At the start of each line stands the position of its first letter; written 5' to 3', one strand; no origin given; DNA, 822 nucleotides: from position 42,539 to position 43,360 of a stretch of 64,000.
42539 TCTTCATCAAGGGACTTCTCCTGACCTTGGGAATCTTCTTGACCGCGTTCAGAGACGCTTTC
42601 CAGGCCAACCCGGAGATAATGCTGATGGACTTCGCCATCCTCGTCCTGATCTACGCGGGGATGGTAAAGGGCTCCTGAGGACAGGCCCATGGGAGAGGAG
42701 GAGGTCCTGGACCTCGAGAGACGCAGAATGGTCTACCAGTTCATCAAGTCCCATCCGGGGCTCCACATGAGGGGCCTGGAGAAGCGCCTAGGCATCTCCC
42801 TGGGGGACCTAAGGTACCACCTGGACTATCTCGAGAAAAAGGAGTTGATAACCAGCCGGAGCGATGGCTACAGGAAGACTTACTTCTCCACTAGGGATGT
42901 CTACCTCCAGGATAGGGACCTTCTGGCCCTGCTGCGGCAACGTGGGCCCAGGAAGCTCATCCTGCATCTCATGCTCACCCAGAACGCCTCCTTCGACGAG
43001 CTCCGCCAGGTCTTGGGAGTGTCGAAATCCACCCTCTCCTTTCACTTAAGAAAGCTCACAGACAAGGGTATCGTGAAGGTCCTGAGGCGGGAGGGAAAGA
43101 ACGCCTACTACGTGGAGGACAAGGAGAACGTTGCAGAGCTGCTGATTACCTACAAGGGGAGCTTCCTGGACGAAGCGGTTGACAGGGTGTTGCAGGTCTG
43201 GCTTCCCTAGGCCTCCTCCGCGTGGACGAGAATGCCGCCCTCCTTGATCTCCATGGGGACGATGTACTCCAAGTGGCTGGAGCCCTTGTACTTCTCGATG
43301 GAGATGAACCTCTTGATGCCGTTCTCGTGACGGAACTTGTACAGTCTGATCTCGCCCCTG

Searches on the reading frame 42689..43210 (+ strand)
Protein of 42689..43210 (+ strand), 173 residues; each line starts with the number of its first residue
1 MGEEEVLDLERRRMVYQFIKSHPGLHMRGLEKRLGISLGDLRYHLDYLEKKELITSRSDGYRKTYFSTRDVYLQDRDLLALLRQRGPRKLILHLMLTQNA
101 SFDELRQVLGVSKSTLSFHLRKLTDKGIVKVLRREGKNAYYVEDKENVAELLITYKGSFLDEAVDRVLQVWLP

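Call 8: search_protein_families(library=pfam, proteins=[window:42689-43210:+], max_evalue=0.01)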
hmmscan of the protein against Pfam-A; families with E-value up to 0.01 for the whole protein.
window:42689-43210:+ (173 aa): 24 families
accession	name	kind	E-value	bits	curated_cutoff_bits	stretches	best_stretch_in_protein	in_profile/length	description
PF24266.1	HTH_HVO_0163_N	-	4.1e-15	56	31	2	10-69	2-61/70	HVO_0163, N-terminal HTH domain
PF01022.26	HTH_5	-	8e-13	48.5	22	1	88-130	4-46/47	Bacterial regulatory protein, arsR family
PF13412.12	HTH_24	-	1.9e-12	47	21.9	2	88-130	6-48/48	Winged helix-turn-helix DNA-binding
PF12802.13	MarR_2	-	6.4e-12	45.9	27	2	18-59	13-55/61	MarR family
PF12840.13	HTH_20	-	2.3e-11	43.9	27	2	100-131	19-50/51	Helix-turn-helix domain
PF13601.12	HTH_34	-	1e-08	35.6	27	1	90-131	5-46/80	Winged helix DNA-binding domain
PF01047.28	MarR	-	1.1e-08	35.3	24.6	1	98-134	16-52/59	MarR family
PF24038.1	DUF7347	-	1.5e-05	25.6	27.6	0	97-129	25-58/77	Domain of unknown function (DUF7347)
PF25213.1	HVO_A0261_N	-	2.1e-05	24.8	35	0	88-130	13-55/86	HVO_A0261 N-terminal domain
PF01978.25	TrmB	-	2.4e-05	24.5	25.6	1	93-140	16-62/68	Sugar-specific transcriptional regulator TrmB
PF04967.18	HTH_10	-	5.1e-05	23.4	23.1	1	100-126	24-50/53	HTH DNA binding domain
PF08279.18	HTH_11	-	0.00011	22.5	25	0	90-132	5-47/55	HTH domain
PF13730.12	HTH_36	-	0.00017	21.7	25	0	99-129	25-55/55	Helix-turn-helix domain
PF00392.27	GntR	-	0.0005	20.1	27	0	103-136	28-61/64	Bacterial regulatory proteins, gntR family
PF03965.22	Penicillinase_R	-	0.001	19.8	22.6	0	104-143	26-65/115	Penicillinase repressor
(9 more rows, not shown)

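Call 14: find_homologous_proteins(query=window:42689-43210:+, max_evalue=1e-10)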
Query window:42689-43210:+ (173 aa): 66 proteins with E <= 1e-10 among 166 candidates.
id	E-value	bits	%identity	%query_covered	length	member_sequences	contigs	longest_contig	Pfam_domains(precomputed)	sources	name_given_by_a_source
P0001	4.9e-106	370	100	100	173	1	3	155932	PF01047.29,PF12840.14,PF13412.13,PF01978.26,PF01022.27,PF13601.13,PF12802.14,PF24266.2,PF24038.2,PF25213.2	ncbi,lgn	ncbi:MAG: winged helix-turn-helix transcriptional regulator [Thermoplasmata archaeon]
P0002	9.7e-89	314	82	100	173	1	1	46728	PF08279.19,PF25212.3,PF13730.13,PF01978.26,PF01022.27,PF04967.19,PF13601.13,PF09339.17,PF12802.14,PF24266.2,PF24038.2,PF25213.2,PF01047.29,PF12840.14,PF13412.13,PF00392.28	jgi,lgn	jgi:predicted transcriptional regulator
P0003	2.4e-86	306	82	100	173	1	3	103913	PF01047.29,PF12840.14,PF13412.13,PF01022.27,PF13601.13,PF12802.14,PF24266.2,PF24038.2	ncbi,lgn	-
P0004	1.3e-80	287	78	99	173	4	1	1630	PF01047.29,PF12840.14,PF13412.13,PF01022.27,PF13601.13,PF12802.14,PF24266.2,PF24038.2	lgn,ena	-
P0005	6.6e-78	278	76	99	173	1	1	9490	PF08279.19,PF01978.26,PF01022.27,PF13601.13,PF12802.14,PF24266.2,PF24038.2,PF25213.2,PF01047.29,PF12840.14,PF13412.13,PF13463.13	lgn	-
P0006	4.4e-77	276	75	100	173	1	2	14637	PF01047.29,PF12840.14,PF13412.13,PF01022.27,PF13601.13,PF12802.14,PF24266.2,PF24038.2,PF25213.2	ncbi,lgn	-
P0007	7.6e-76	272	73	100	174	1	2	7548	PF12840.14,PF13412.13,PF13463.13,PF01022.27,PF13601.13,PF12802.14,PF24266.2,PF24038.2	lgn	-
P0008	9.2e-76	271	70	100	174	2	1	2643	PF01047.29,PF12840.14,PF13412.13,PF13463.13,PF01978.26,PF01022.27,PF13601.13,PF12802.14,PF24266.2,PF24038.2,PF25213.2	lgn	-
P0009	4.4e-75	269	73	99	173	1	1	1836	PF12840.14,PF13412.13,PF01022.27,PF13601.13,PF12802.14,PF24266.2,PF25213.2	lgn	-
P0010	3.9e-74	266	72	99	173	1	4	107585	PF01047.29,PF12840.14,PF13412.13,PF01978.26,PF01022.27,PF04967.19,PF13601.13,PF12802.14,PF00392.28,PF24266.2,PF25213.2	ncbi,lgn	-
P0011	2.7e-73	263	71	99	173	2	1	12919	PF01047.29,PF12840.14,PF13412.13,PF01022.27,PF13601.13,PF12802.14,PF24266.2,PF25213.2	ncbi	-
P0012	4.9e-73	263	69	99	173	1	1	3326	PF01047.29,PF12840.14,PF13412.13,PF01022.27,PF13601.13,PF09339.17,PF12802.14,PF24266.2,PF24038.2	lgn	-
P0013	3.9e-70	253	69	98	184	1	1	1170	PF12840.14,PF13412.13,PF01022.27,PF13601.13,PF12802.14,PF24266.2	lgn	-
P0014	7.4e-70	252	70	99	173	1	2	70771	PF12840.14,PF13412.13,PF08279.19,PF01022.27,PF13601.13,PF12802.14,PF24266.2,PF25213.2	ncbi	-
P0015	5.5e-68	246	66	100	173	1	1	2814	PF12840.14,PF13412.13,PF13463.13,PF01978.26,PF01022.27,PF13601.13,PF12802.14,PF24266.2,PF25213.2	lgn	-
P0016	3.9e-62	227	64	98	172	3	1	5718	PF24035.2,PF08279.19,PF01978.26,PF01022.27,PF13601.13,PF12802.14,PF24266.2,PF25213.2,PF01047.29,PF12840.14,PF13412.13,PF13463.13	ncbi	-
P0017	2.3e-61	225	61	98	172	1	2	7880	PF24035.2,PF08279.19,PF01978.26,PF01022.27,PF13518.13,PF13601.13,PF12802.14,PF24266.2,PF25213.2,PF01047.29,PF12840.14,PF13412.13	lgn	-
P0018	3.8e-60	221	62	100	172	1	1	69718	PF01047.29,PF12840.14,PF13412.13,PF13463.13,PF01978.26,PF01022.27,PF13601.13,PF12802.14,PF24266.2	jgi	jgi:predicted transcriptional regulator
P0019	4.8e-60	220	62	98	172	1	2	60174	PF01047.29,PF12840.14,PF13412.13,PF08279.19,PF01978.26,PF01022.27,PF13601.13,PF12802.14,PF24266.2,PF25213.2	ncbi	-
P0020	7.7e-59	216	64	92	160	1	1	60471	PF01047.29,PF12840.14,PF13412.13,PF01978.26,PF01022.27,PF13601.13,PF12802.14,PF24266.2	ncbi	-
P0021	3.3e-58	214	60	98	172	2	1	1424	PF01047.29,PF12840.14,PF13412.13,PF13463.13,PF01978.26,PF01022.27,PF13601.13,PF12802.14,PF24266.2,PF25213.2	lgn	-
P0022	5.0e-51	191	53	99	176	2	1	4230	PF01047.29,PF12840.14,PF13412.13,PF01022.27,PF12802.14,PF24266.2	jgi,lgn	jgi:predicted transcriptional regulator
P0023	3.6e-50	188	52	98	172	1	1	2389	PF01047.29,PF12840.14,PF13412.13,PF01978.26,PF01022.27,PF13601.13,PF12802.14,PF24266.2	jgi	jgi:predicted transcriptional regulator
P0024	9.3e-50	187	51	98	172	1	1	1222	PF12840.14,PF13412.13,PF01022.27,PF13601.13,PF12802.14,PF24266.2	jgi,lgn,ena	-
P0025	1.5e-49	186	51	98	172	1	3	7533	PF01047.29,PF12840.14,PF13412.13,PF01978.26,PF01022.27,PF13601.13,PF12802.14,PF24266.2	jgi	jgi:predicted transcriptional regulator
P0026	3.2e-49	185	51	98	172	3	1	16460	PF01047.29,PF12840.14,PF13412.13,PF01978.26,PF01022.27,PF13601.13,PF12802.14,PF24266.2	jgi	jgi:predicted transcriptional regulator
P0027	1.2e-48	183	53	96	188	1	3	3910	PF01047.29,PF12840.14,PF13412.13,PF01022.27,PF13601.13,PF12802.14,PF24266.2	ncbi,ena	-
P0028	1.9e-48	183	52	97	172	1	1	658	PF12840.14,PF13412.13,PF01022.27,PF13601.13,PF24266.2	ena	-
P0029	2.7e-48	182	54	97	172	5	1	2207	PF12840.14,PF13412.13,PF01978.26,PF01022.27,PF13601.13,PF24266.2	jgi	-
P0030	4.0e-48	182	51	96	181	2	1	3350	PF12840.14,PF13412.13,PF01022.27,PF13601.13,PF12802.14,PF24266.2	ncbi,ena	-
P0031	5.2e-48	181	52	97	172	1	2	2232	PF12840.14,PF13412.13,PF01022.27,PF13601.13,PF24266.2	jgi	jgi:predicted transcriptional regulator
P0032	9.5e-48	180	52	97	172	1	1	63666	PF12840.14,PF13412.13,PF01022.27,PF13601.13,PF24266.2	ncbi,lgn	-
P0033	2.7e-47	179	53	97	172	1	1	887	PF12840.14,PF13412.13,PF01022.27,PF13601.13,PF24266.2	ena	-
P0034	3.2e-47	179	52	98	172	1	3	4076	PF01047.29,PF12840.14,PF13412.13,PF01022.27,PF13601.13,PF24266.2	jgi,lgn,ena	-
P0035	5.6e-47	178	51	98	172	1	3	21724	PF12840.14,PF13412.13,PF01022.27,PF13601.13,PF24266.2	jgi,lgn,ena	-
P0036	1.2e-46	177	51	97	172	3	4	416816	PF12840.14,PF13412.13,PF01022.27,PF13601.13,PF24266.2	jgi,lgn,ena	jgi:predicted transcriptional regulator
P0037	1.3e-45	173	51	97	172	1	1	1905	PF12840.14,PF13412.13,PF01022.27,PF13601.13,PF24266.2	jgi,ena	-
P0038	4.1e-45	172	49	97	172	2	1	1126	PF01047.29,PF12840.14,PF13412.13,PF01022.27,PF13601.13,PF12802.14,PF24266.2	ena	-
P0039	1.2e-44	170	51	97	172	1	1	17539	PF12840.14,PF13412.13,PF01022.27,PF13601.13,PF12802.14,PF24266.2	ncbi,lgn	-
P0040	4.9e-44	168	50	96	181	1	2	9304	PF01047.29,PF12840.14,PF13412.13,PF13601.13,PF12802.14,PF24266.2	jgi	jgi:predicted transcriptional regulator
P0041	1.1e-43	167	49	97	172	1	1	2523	PF01047.29,PF12840.14,PF13412.13,PF01978.26,PF01022.27,PF13601.13,PF24266.2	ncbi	-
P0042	7.5e-43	164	47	97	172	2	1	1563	PF12840.14,PF13412.13,PF01022.27,PF13601.13,PF24266.2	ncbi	-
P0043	2.2e-41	160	48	98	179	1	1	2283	PF01047.29,PF12840.14,PF13412.13,PF01022.27,PF13601.13,PF12802.14,PF24266.2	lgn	-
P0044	6.3e-40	155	48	98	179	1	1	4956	PF01047.29,PF12840.14,PF13412.13,PF01022.27,PF13601.13,PF12802.14,PF24266.2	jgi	jgi:predicted transcriptional regulator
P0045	7.9e-40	155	46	97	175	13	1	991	PF12840.14,PF13412.13,PF01022.27,PF03428.20,PF12802.14,PF24266.2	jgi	-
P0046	2.2e-38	150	45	98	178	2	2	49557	PF12840.14,PF13412.13,PF01022.27,PF13601.13,PF12802.14,PF24266.2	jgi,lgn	-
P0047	3.4e-38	149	44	98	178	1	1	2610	PF01047.29,PF12840.14,PF13412.13,PF01022.27,PF04182.19,PF13601.13,PF12802.14,PF24266.2,PF10711.16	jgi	-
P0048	1.6e-36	144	42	99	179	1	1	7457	PF01047.29,PF12840.14,PF13412.13,PF01022.27,PF13601.13,PF12802.14,PF24266.2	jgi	jgi:predicted transcriptional regulator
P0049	7.3e-36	142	49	79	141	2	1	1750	PF01022.27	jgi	-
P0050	1.5e-34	137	41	98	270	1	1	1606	PF12840.14,PF13412.13,PF01022.27,PF12802.14,PF24266.2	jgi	jgi:DNA-binding transcriptional ArsR family regulator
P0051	9.5e-33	132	40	98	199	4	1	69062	PF12840.14,PF13412.13,PF01022.27,PF12802.14,PF24266.2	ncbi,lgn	-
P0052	2.2e-32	130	40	98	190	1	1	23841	PF12840.14,PF13412.13,PF01022.27,PF12802.14,PF24266.2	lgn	-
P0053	7.2e-32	129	40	98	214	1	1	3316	PF12840.14,PF13412.13,PF01022.27,PF12802.14,PF24266.2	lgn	-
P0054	1.3e-31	128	39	99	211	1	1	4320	PF12840.14,PF13412.13,PF01022.27,PF24266.2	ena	-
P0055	9.1e-31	125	40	98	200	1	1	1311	PF12840.14,PF13412.13,PF01022.27,PF12802.14,PF24266.2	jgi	jgi:predicted transcriptional regulator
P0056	1.5e-30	124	41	98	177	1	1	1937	PF01047.29,PF12840.14,PF13412.13,PF01978.26,PF24266.2,PF14947.13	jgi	-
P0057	5.6e-30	123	39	99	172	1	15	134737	PF01047.29,PF13412.13,PF01022.27,PF12802.14,PF24266.2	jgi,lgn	-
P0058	8.4e-30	122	39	98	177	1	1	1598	PF01047.29,PF13412.13,PF01022.27,PF24266.2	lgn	-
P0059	5.6e-29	119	47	79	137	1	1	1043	PF01047.29,PF12840.14,PF13412.13,PF01022.27,PF13601.13,PF12802.14,PF24266.2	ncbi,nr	ncbi:MAG: winged helix-turn-helix transcriptional regulator, partial [Thermoplasmata archaeon]|nr:wi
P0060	1.5e-28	118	41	97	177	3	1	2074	PF01047.29,PF13412.13,PF01022.27,PF12802.14,PF24266.2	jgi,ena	jgi:predicted transcriptional regulator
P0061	2.6e-26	111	40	96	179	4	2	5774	PF12840.14,PF13412.13,PF01978.26,PF01022.27,PF12802.14,PF24266.2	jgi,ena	jgi:predicted transcriptional regulator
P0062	1.0e-24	105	58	55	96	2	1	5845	PF12840.14,PF13412.13,PF13463.13,PF01022.27,PF13601.13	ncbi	-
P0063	4.0e-24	104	40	97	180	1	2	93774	PF01047.29,PF12840.14,PF13412.13,PF25212.3,PF01022.27,PF12802.14,PF24266.2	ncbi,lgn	ncbi:MAG: winged helix-turn-helix transcriptional regulator [Thermoplasmata archaeon]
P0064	2.0e-23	101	38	97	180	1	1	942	PF12840.14,PF13412.13,PF01022.27,PF12802.14,PF24266.2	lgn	-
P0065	5.6e-22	97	38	97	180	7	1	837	PF12840.14,PF24266.2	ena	-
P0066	3.7e-17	81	36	82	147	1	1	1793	PF01047.29,PF12840.14,PF13412.13,PF09339.17,PF12802.14,PF24266.2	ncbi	ncbi:transcriptional regulator, ArsR family protein, partial [mine drainage metagenome]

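Call 16: find_encoding_contigs(protein=P0002, flank=10000, max_places=2)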
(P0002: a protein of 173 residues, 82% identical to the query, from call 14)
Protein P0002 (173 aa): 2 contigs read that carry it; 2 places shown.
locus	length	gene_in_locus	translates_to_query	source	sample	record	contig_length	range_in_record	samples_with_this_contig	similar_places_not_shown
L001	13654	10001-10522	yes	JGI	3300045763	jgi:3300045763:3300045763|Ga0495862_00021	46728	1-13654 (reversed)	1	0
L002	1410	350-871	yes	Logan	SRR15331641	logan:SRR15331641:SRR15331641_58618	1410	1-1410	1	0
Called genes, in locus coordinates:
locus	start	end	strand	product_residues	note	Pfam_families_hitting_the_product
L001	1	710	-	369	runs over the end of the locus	PF00091:Tubulin, PF12327:FtsZ_C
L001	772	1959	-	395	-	-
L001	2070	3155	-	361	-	PF00082:Peptidase_S8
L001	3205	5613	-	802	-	PF02369:Big_1 (faint), PF13715:CarbopepD_reg_2 (faint), PF17210:SdrD_B (faint), PF17802:SpaA (faint), PF17789:MG4 (faint), PF13620:CarboxypepD_reg (weak)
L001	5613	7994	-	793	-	PF02369:Big_1 (faint), PF24107:DUF7382 (faint), PF17789:MG4 (faint), PF17802:SpaA (faint), PF13620:CarboxypepD_reg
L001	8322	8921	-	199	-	-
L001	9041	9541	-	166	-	-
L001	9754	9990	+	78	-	-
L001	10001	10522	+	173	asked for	PF12802:MarR_2 (weak), PF24266:HTH_HVO_0163_N, PF13412:HTH_24, PF01022:HTH_5, PF12802:MarR_2, PF12840:HTH_20, PF01978:TrmB (weak), PF13601:HTH_34, +9 more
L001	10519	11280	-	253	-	PF03796:DnaB_C, PF06745:ATPase, PF13481:AAA_25 (weak), PF23442:DUF7125 (faint), PF13479:AAA_24 (weak), PF20720:nSTAND3 (faint)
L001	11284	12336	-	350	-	PF06745:ATPase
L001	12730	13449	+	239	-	PF13473:Cupredoxin_1 (weak)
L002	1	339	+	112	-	?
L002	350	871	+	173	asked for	PF12802:MarR_2 (weak), PF24266:HTH_HVO_0163_N, PF13412:HTH_24, PF01022:HTH_5, PF12802:MarR_2, PF12840:HTH_20, PF01978:TrmB (weak), PF13601:HTH_34, +9 more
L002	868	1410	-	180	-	?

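Call 17: find_encoding_contigs(protein=P0003, flank=10000, max_places=2)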
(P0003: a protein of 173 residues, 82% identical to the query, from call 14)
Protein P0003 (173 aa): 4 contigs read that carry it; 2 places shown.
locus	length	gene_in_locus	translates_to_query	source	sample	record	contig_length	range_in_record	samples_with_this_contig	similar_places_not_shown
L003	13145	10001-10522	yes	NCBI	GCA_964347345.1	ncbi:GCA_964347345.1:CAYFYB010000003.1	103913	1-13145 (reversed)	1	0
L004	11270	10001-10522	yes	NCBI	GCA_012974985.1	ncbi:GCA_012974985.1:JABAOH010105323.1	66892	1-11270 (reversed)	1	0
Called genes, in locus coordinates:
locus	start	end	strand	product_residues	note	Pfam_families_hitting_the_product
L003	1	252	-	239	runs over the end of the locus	PF10584:Proteasome_A_N, PF00227:Proteasome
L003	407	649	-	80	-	PF01900:RNase_P_Rpp14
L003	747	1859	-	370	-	PF00091:Tubulin, PF12327:FtsZ_C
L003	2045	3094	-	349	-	-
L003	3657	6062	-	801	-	PF02369:Big_1 (faint), PF13620:CarboxypepD_reg (faint), PF17802:SpaA (faint), PF13715:CarbopepD_reg_2 (faint), PF17210:SdrD_B (faint)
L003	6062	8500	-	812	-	PF02369:Big_1 (faint), PF17789:MG4 (faint), PF13715:CarbopepD_reg_2 (faint), PF17802:SpaA (faint), PF13620:CarboxypepD_reg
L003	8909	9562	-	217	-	-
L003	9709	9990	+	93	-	-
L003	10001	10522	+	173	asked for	PF12802:MarR_2 (faint), PF12840:HTH_20 (faint), PF13412:HTH_24 (faint), PF24038:DUF7347 (faint), PF24266:HTH_HVO_0163_N, PF01047:MarR (faint), PF01022:HTH_5 (weak), PF13601:HTH_34 (weak)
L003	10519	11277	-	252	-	PF03796:DnaB_C, PF06745:ATPase, PF13481:AAA_25 (faint), PF23442:DUF7125 (faint)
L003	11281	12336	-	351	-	PF06745:ATPase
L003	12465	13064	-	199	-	-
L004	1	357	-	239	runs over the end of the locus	PF10584:Proteasome_A_N, PF00227:Proteasome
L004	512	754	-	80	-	PF01900:RNase_P_Rpp14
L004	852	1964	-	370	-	PF00091:Tubulin, PF12327:FtsZ_C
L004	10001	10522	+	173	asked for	PF12802:MarR_2 (faint), PF12840:HTH_20 (faint), PF13412:HTH_24 (faint), PF24038:DUF7347 (faint), PF24266:HTH_HVO_0163_N, PF01047:MarR (faint), PF01022:HTH_5 (weak), PF13601:HTH_34 (weak)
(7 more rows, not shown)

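Call 18: find_encoding_contigs(protein=P0010, flank=10000, max_places=2)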
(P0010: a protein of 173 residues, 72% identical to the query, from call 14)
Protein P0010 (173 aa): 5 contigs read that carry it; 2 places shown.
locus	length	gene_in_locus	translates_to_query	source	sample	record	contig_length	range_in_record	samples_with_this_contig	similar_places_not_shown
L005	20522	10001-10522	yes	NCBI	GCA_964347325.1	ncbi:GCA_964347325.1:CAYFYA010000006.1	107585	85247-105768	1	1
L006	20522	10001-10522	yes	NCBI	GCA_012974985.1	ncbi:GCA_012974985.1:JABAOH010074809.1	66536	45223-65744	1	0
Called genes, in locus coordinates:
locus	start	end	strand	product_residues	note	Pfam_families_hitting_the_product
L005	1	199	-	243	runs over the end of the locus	-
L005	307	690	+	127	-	PF01042:Ribonuc_L-PSP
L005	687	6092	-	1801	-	PF00270:DEAD, PF04851:ResIII, PF01978:TrmB (faint), PF00271:Helicase_C, PF19306:WHD_Lhr, PF23236:WHD_2nd_Lhr (faint), PF08494:DEAD_assoc, PF06224:AlkZ-like, +1 more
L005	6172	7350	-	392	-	PF00108:Thiolase_N, PF00109:ketoacyl-synt (weak), PF02803:Thiolase_C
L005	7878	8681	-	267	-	PF02475:TRM5-TYW2_MTfase (weak), PF13489:Methyltransf_23, PF13847:Methyltransf_31, PF08241:Methyltransf_11, PF08242:Methyltransf_12, PF13649:Methyltransf_25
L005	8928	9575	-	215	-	-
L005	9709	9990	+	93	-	-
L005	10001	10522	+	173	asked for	PF25213:HVO_A0261_N (faint), PF24266:HTH_HVO_0163_N, PF00392:GntR (faint), PF01047:MarR (faint), PF12840:HTH_20, PF01022:HTH_5, PF12802:MarR_2 (weak), PF13412:HTH_24 (weak), +3 more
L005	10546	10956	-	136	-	-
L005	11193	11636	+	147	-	-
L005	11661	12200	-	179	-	PF01035:DNA_binding_1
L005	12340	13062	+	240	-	-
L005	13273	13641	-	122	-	PF00903:Glyoxalase (weak)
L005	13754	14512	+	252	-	PF01209:Ubie_methyltran, PF13489:Methyltransf_23, PF01135:PCMT, PF08704:GCD14 (weak), PF13649:Methyltransf_25, PF13847:Methyltransf_31, PF08241:Methyltransf_11, PF08242:Methyltransf_12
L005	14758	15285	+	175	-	-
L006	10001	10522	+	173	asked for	PF25213:HVO_A0261_N (faint), PF24266:HTH_HVO_0163_N, PF00392:GntR (faint), PF01047:MarR (faint), PF12840:HTH_20, PF01022:HTH_5, PF12802:MarR_2 (weak), PF13412:HTH_24 (weak), +3 more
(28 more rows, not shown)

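Call 21: find_encoding_contigs(protein=P0014, flank=10000, max_places=1)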
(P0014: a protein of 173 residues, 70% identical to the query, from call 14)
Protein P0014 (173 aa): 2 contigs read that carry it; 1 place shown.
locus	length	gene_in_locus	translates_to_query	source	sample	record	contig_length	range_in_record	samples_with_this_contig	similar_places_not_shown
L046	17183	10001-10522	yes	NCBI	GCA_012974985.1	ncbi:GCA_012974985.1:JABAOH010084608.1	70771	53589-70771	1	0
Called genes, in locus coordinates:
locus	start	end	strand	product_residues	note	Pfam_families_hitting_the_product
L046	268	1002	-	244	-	-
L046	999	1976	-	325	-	PF00082:Peptidase_S8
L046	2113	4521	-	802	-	PF02369:Big_1 (faint), PF13620:CarboxypepD_reg (faint), PF17802:SpaA (faint), PF13715:CarbopepD_reg_2 (faint)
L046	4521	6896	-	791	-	PF02369:Big_1 (faint), PF17789:MG4 (faint), PF13860:FlgD_ig (faint), PF24107:DUF7382 (faint), PF17802:SpaA (faint), PF13715:CarbopepD_reg_2 (faint), PF13620:CarboxypepD_reg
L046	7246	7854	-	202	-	-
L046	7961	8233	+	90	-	-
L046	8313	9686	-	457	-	-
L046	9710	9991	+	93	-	-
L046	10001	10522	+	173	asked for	PF25213:HVO_A0261_N (faint), PF08279:HTH_11 (faint), PF13412:HTH_24 (faint), PF24266:HTH_HVO_0163_N, PF12802:MarR_2 (faint), PF12840:HTH_20 (weak), PF01022:HTH_5, PF13601:HTH_34 (weak)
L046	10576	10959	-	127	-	PF01597:GCV_H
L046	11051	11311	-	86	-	-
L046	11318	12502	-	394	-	PF02749:QRPTase_N, PF01729:QRPTase_C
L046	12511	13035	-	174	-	PF00857:Isochorismatase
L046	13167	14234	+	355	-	PF00155:Aminotran_1_2, PF00266:Aminotran_5 (weak)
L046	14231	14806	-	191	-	PF04013:Methyltrn_RNA_2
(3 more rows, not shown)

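Call 22: find_encoding_contigs(protein=P0018, flank=10000, max_places=1)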
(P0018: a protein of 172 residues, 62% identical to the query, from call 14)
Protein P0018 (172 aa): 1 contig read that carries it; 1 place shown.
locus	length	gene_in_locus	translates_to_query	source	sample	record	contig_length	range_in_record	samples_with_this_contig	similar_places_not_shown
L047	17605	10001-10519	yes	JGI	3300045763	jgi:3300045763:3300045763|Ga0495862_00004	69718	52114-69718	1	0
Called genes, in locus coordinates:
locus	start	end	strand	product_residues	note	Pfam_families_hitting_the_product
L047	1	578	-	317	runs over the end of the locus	PF08068:DKCLD, PF01509:TruB_N, PF21238:Pus10_C (weak), PF16198:TruB_C_2, PF01472:PUA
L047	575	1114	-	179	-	PF02224:Cytidylate_kin (faint), PF07931:CPT (weak), PF13189:Cytidylate_kin2, PF13207:AAA_17, PF13238:AAA_18, PF13671:AAA_33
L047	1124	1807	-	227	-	PF01956:EMC3_TMCO1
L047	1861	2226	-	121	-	PF01920:Prefoldin_2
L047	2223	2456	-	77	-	PF09341:Pcc1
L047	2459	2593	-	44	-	-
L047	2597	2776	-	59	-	-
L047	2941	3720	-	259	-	PF01138:RNase_PH, PF03725:RNase_PH_C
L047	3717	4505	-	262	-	PF01138:RNase_PH, PF03725:RNase_PH_C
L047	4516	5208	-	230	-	PF22625:ECR1_N_2 (weak), PF14382:ECR1_N, PF21266:S1_RRP4 (weak), PF00013:KH_1 (weak), PF15985:KH_6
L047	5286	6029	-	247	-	PF01172:SBDS_N, PF09377:SBDS_domain_II, PF20268:SBDS_C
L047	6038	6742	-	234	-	PF10584:Proteasome_A_N, PF00227:Proteasome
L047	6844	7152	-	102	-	PF01900:RNase_P_Rpp14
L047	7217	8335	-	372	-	PF00091:Tubulin, PF12327:FtsZ_C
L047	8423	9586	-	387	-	-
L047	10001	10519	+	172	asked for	PF01047:MarR (faint), PF01978:TrmB (faint), PF12802:MarR_2 (weak), PF12840:HTH_20 (weak), PF13412:HTH_24 (weak), PF24266:HTH_HVO_0163_N, PF12840:HTH_20, PF01022:HTH_5, +2 more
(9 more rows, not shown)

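Call 23: find_encoding_contigs(protein=P0036, flank=10000, max_places=1)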
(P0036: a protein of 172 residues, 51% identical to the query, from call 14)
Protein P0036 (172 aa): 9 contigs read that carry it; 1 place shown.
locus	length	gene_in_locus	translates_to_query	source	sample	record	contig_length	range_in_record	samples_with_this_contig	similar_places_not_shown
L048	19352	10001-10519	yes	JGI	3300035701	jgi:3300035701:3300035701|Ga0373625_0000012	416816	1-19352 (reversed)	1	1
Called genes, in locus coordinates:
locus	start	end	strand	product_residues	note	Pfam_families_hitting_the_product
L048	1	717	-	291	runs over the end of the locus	PF13534:Fer4_17 (faint), PF00037:Fer4 (weak), PF13183:Fer4_8 (weak), PF13237:Fer4_10, PF12838:Fer4_7, PF13484:Fer4_16 (weak), PF12838:Fer4_7 (weak), PF13187:Fer4_9 (weak), +3 more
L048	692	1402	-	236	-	PF01058:Oxidored_q6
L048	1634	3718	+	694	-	PF01695:IstB_IS21, PF00308:Bac_DnaA, PF13401:AAA_22 (faint), PF05763:DUF835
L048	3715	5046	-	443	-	PF13248:Zn_ribbon_3 (faint), PF23455:DUF7129 (faint), PF23548:Zn_ribbon_FGT1_2 (faint), PF12773:DZR (weak), PF13240:Zn_Ribbon_1 (faint)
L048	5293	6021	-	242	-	PF01172:SBDS_N, PF09377:SBDS_domain_II, PF20268:SBDS_C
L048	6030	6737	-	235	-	PF10584:Proteasome_A_N, PF00227:Proteasome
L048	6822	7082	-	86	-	PF01900:RNase_P_Rpp14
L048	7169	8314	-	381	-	PF00091:Tubulin, PF12327:FtsZ_C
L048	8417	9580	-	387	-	-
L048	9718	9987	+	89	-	-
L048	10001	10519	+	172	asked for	PF13412:HTH_24 (faint), PF24266:HTH_HVO_0163_N, PF01022:HTH_5 (weak), PF13601:HTH_34 (weak), PF12840:HTH_20 (weak)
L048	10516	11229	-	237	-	PF06745:ATPase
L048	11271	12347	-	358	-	PF06745:ATPase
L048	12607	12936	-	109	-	PF02036:SCP2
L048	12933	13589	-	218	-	PF01351:RNase_HII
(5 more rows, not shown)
